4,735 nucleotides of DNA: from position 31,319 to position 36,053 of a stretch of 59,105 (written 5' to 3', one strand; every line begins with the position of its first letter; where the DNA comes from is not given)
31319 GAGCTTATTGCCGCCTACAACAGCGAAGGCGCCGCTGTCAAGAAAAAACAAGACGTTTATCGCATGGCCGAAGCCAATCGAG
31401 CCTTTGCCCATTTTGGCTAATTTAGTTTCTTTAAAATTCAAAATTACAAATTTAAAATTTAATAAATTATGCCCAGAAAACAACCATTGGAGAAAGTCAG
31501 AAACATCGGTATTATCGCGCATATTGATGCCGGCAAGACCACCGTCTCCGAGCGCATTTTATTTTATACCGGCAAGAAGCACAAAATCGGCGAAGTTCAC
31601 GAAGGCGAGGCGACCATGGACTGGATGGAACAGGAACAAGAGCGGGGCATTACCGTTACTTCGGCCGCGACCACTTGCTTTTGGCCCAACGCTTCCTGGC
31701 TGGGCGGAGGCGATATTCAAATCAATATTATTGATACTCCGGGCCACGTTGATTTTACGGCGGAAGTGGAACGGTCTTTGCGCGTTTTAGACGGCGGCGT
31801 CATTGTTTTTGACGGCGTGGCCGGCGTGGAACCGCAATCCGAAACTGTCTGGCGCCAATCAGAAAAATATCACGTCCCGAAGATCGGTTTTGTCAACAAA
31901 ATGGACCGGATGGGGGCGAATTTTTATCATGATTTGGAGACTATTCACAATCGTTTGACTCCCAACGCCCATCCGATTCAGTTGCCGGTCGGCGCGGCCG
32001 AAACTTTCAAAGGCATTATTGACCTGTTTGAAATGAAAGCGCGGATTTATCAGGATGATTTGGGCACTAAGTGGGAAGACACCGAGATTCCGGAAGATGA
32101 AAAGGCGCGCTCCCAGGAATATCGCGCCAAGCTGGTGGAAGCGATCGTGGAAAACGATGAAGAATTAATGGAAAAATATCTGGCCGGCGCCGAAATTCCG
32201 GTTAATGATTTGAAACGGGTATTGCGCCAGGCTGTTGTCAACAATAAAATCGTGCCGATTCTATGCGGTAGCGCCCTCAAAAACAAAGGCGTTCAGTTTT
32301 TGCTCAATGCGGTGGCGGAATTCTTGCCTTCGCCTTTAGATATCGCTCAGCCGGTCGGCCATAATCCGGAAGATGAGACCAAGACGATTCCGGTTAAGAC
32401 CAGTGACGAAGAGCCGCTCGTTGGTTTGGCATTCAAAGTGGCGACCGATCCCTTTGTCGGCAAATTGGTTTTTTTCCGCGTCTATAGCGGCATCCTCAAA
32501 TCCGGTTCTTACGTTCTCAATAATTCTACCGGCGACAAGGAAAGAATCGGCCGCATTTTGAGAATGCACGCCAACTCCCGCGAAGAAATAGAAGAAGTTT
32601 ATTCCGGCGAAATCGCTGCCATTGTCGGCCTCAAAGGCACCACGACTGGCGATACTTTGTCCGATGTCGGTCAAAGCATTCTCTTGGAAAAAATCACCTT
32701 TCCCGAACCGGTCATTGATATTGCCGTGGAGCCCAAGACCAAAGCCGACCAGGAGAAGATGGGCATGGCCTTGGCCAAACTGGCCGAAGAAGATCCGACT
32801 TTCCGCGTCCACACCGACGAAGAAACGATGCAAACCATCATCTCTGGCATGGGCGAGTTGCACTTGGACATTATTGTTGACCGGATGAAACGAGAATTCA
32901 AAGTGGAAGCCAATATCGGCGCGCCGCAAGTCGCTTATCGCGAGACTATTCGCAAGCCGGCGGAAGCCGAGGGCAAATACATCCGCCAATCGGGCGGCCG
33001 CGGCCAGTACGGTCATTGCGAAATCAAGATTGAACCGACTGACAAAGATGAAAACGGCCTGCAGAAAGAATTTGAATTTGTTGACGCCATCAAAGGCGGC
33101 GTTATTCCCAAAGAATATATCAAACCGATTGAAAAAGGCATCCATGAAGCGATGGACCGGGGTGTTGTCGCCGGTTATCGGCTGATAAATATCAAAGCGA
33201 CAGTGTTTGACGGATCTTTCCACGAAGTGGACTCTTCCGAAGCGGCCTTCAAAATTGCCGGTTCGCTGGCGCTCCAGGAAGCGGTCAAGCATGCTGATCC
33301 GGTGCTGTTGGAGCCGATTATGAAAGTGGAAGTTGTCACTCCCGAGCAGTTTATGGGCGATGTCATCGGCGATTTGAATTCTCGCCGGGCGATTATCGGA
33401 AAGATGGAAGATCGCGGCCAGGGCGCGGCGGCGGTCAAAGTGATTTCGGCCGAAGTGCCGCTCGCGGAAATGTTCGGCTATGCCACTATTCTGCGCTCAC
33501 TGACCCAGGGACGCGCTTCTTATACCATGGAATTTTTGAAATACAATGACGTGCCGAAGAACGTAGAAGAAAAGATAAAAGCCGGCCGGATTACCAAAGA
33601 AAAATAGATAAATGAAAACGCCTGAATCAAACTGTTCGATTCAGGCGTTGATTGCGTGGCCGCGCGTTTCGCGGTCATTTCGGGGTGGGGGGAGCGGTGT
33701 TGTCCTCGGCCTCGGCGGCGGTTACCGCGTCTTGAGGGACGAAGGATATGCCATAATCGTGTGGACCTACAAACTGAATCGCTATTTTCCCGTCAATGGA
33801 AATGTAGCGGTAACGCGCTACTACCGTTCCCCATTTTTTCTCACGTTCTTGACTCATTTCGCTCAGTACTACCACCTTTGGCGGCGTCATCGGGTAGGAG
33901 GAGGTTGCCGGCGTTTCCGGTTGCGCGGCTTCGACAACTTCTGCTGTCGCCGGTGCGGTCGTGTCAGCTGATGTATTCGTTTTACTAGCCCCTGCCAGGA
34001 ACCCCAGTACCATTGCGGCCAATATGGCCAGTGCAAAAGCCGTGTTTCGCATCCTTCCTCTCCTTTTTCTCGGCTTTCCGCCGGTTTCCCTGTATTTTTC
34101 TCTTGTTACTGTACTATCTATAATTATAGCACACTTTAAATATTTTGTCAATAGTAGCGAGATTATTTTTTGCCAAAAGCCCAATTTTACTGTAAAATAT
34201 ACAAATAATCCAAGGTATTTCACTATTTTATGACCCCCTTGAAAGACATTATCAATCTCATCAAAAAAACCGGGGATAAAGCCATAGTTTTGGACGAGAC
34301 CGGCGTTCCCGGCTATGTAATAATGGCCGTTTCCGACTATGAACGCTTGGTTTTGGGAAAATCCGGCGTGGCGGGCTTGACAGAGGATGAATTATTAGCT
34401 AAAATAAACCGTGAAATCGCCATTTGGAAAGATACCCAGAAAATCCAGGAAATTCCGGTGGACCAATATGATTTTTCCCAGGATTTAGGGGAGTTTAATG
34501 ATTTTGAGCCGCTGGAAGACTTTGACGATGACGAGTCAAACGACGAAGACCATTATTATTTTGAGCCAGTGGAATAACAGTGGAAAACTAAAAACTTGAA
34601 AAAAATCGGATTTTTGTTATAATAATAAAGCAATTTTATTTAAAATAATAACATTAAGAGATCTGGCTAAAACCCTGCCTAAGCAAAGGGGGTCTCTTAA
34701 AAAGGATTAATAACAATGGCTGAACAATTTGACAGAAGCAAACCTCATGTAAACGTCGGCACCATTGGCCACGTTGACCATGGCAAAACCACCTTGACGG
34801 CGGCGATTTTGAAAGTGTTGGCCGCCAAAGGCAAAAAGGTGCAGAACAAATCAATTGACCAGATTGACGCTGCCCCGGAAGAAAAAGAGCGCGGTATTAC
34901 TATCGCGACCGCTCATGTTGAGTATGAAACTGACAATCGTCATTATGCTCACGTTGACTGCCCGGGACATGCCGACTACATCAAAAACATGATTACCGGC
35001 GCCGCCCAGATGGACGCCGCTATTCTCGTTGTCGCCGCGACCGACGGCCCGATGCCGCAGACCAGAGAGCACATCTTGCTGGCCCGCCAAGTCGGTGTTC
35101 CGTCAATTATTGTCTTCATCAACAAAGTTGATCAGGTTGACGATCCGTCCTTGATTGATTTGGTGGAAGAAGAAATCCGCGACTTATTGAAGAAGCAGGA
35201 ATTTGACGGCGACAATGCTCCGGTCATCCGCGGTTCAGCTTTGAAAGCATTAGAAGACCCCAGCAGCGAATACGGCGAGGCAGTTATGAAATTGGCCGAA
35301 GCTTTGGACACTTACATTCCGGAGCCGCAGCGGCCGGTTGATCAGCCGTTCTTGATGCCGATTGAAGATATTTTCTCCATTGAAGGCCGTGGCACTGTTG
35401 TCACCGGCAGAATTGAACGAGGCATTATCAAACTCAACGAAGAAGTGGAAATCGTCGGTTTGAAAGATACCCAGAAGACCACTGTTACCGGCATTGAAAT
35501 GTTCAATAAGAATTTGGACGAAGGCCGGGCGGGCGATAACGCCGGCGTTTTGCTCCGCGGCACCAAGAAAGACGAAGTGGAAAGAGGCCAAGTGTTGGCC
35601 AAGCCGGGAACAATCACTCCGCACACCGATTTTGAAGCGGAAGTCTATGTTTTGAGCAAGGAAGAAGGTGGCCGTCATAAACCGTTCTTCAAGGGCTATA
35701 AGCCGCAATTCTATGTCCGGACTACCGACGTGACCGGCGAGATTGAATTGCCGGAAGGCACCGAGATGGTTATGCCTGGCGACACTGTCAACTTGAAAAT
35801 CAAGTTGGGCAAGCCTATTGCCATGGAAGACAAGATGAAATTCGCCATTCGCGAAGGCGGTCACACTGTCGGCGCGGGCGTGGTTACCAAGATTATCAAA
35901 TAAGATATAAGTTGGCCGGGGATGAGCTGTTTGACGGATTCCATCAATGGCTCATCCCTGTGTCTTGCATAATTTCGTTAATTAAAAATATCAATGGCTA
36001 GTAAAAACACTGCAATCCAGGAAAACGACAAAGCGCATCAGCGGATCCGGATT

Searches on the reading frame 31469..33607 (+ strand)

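Call 86: search_protein_families(library=pfam, proteins=[window:31469-33607:+], max_evalue=0.00001)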
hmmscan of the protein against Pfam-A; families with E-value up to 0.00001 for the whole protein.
window:31469-33607:+ (712 aa): 7 families
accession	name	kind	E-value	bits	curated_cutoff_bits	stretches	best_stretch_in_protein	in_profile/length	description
PF00009.33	GTP_EFTU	-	9.1e-62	208.4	26.5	1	9-288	2-188/188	Elongation factor Tu GTP binding domain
PF03764.24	EFG_IV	-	6.2e-44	149.1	24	1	486-609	1-120/121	Elongation factor G, domain IV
PF14492.12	EFG_III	-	1.4e-35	121.6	27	1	411-484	1-74/75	Elongation Factor G, domain III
PF00679.30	EFG_C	-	2.1e-29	101.8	27.9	1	612-702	1-88/89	Elongation factor G C-terminus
PF03144.31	GTP_EFTU_D2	-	3.1e-19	69.6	30.3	1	331-397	1-72/73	Elongation factor Tu domain 2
PF22042.2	EF-G_D2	-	7e-17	61.8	27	1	317-399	2-83/84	Elongation factor G domain 2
PF16658.11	RF3_C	-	1.2e-06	28.9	40.1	1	420-498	15-93/132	Class II release factor RF3, C-terminal domain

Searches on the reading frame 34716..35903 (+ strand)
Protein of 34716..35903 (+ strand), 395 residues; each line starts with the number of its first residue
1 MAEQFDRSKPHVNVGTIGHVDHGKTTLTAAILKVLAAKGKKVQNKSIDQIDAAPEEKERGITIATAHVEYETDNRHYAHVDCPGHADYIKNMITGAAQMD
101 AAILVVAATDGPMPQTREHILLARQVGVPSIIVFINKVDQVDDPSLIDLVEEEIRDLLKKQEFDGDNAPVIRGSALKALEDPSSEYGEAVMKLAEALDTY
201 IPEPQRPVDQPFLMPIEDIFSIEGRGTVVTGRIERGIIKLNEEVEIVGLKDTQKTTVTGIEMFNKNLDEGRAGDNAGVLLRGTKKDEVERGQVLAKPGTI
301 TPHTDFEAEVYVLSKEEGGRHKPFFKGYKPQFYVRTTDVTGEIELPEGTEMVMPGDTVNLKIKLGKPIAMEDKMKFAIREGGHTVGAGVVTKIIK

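Call 86: search_protein_families(library=pfam, proteins=[window:34716-35903:+], max_evalue=0.00001)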
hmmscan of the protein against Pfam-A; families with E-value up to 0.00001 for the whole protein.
window:34716-35903:+ (395 aa): 3 families
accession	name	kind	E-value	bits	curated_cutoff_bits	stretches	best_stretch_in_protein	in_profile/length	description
PF00009.33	GTP_EFTU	-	2.2e-65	220.2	26.5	1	9-202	1-187/188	Elongation factor Tu GTP binding domain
PF03143.23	GTP_EFTU_D3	-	3.1e-38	130.8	27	1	299-393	1-105/106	Elongation factor Tu C-terminal domain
PF03144.31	GTP_EFTU_D2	-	6.3e-22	78.2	30.3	1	226-295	1-73/73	Elongation factor Tu domain 2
